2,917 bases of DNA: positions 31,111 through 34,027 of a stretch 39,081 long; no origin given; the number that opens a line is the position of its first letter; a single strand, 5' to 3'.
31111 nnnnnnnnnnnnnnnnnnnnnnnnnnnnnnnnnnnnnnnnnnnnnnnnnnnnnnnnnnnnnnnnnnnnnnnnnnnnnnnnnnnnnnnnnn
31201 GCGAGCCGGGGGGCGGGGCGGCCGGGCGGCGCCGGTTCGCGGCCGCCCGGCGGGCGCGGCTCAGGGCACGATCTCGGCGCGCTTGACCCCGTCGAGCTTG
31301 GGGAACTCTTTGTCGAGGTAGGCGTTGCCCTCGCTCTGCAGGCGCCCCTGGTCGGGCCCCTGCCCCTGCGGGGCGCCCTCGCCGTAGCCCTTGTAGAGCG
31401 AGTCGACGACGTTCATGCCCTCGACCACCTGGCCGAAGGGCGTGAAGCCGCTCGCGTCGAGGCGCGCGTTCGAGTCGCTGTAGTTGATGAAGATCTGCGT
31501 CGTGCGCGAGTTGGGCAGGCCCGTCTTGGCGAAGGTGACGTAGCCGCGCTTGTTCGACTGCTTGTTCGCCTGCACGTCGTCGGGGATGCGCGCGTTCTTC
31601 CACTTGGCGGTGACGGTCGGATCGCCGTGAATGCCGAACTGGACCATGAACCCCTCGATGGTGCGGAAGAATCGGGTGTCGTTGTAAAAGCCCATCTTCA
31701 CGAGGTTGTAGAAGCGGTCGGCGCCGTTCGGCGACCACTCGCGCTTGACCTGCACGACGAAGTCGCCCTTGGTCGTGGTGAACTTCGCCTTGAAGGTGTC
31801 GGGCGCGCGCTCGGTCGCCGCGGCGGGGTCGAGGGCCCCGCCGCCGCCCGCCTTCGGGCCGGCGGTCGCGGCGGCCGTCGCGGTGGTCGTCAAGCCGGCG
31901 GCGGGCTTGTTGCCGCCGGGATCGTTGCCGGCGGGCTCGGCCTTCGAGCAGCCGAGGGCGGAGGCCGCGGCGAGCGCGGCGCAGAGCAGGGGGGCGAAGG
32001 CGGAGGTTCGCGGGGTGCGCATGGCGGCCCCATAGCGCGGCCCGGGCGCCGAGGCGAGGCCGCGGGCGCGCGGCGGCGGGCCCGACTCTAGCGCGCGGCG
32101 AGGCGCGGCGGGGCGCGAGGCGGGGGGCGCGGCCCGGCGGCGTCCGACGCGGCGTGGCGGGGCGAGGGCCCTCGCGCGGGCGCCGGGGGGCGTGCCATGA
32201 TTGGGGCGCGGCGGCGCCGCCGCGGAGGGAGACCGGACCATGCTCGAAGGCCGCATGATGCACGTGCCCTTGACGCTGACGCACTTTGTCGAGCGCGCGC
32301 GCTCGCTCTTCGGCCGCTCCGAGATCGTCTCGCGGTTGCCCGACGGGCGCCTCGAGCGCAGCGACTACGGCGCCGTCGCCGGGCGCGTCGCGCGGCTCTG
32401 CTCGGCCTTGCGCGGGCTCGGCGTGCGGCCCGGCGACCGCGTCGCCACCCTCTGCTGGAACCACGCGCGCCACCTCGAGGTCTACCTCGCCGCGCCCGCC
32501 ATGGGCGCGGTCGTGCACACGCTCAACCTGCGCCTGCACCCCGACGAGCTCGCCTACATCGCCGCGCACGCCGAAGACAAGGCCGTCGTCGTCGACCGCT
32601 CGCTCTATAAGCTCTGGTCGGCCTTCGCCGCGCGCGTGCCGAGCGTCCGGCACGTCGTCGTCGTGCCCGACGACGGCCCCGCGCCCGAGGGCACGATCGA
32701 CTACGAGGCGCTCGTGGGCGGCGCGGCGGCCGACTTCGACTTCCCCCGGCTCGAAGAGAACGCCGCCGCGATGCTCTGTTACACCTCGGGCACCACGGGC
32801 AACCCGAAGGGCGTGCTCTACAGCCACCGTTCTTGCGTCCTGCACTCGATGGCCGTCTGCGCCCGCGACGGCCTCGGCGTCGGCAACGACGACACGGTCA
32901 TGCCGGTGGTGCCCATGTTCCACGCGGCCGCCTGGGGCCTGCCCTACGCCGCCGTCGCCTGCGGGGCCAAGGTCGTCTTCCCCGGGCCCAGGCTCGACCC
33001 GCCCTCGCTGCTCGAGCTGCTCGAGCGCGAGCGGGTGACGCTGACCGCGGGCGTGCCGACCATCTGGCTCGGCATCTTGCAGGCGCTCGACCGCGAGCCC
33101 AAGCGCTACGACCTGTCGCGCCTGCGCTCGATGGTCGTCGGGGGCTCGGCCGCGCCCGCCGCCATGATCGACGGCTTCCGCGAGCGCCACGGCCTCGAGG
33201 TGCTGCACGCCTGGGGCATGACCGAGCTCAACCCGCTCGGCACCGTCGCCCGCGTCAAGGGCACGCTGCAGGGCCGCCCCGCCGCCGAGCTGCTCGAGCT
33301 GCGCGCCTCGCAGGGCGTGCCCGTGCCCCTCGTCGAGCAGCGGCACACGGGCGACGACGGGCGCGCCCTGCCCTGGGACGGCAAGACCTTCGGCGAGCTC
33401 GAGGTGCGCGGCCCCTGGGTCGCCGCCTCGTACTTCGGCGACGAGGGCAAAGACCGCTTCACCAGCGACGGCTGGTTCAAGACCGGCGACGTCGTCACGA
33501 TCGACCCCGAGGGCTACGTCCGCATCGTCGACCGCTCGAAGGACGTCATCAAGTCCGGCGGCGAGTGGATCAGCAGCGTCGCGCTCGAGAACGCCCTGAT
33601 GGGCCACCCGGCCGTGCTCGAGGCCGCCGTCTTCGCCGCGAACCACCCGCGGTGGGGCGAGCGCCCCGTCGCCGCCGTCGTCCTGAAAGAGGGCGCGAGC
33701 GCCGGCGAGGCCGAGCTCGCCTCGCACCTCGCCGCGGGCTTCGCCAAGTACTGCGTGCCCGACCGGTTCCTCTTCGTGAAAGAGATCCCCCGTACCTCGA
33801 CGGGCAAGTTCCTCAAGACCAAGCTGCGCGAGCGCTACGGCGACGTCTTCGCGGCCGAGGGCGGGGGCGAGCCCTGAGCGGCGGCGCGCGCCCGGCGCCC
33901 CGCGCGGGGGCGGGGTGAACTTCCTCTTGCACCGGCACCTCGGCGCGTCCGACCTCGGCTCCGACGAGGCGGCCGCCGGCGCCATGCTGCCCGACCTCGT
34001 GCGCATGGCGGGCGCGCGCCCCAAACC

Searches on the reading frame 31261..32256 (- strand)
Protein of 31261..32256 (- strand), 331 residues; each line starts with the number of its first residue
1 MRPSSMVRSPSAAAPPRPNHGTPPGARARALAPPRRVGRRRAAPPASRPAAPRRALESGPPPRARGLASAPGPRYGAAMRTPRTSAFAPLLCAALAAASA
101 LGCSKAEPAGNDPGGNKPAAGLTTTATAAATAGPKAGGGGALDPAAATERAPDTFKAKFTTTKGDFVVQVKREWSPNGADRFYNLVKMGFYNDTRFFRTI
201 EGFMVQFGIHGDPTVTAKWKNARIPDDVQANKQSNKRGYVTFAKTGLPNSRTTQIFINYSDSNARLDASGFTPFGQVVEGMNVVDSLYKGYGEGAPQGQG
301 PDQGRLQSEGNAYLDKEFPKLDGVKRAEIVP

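Call 45: search_protein_families(library=pfam, proteins=[window:31261-32256:-], max_evalue=0.00001)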
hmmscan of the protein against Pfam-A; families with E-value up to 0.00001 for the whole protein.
window:31261-32256:- (331 aa): 1 family
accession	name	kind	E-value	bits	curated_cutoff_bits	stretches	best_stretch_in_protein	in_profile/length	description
PF00160.26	Pro_isomerase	-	2.2e-26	93.4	21.7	1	158-291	3-141/159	Cyclophilin type peptidyl-prolyl cis-trans isomerase/CLD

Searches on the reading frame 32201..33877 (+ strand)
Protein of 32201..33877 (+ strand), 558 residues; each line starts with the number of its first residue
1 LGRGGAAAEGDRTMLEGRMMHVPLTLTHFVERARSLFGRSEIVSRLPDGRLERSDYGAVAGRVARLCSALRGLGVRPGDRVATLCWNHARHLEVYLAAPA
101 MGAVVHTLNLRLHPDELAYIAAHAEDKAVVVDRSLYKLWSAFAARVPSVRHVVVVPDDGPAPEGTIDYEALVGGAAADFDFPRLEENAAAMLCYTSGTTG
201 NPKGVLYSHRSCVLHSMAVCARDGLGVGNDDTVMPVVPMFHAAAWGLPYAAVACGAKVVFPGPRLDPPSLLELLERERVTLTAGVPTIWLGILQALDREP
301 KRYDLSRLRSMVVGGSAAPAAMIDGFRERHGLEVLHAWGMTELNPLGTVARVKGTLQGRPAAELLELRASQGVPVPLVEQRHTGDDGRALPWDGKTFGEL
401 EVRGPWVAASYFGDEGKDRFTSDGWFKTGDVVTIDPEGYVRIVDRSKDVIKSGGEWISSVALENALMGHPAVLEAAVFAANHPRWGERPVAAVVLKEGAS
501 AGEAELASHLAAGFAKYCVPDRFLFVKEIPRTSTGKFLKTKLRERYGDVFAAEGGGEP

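Call 45: search_protein_families(library=pfam, proteins=[window:32201-33877:+], max_evalue=0.00001)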
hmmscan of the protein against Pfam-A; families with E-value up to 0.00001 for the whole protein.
window:32201-33877:+ (558 aa): 2 families
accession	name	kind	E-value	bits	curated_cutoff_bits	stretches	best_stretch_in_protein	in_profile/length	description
PF00501.34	AMP-binding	-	2.4e-75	254.2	29.9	1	51-412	19-384/384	AMP-binding enzyme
PF13193.12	AMP-binding_C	-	4.3e-21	76.1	24.5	1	462-536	2-76/76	AMP-binding enzyme C-terminal domain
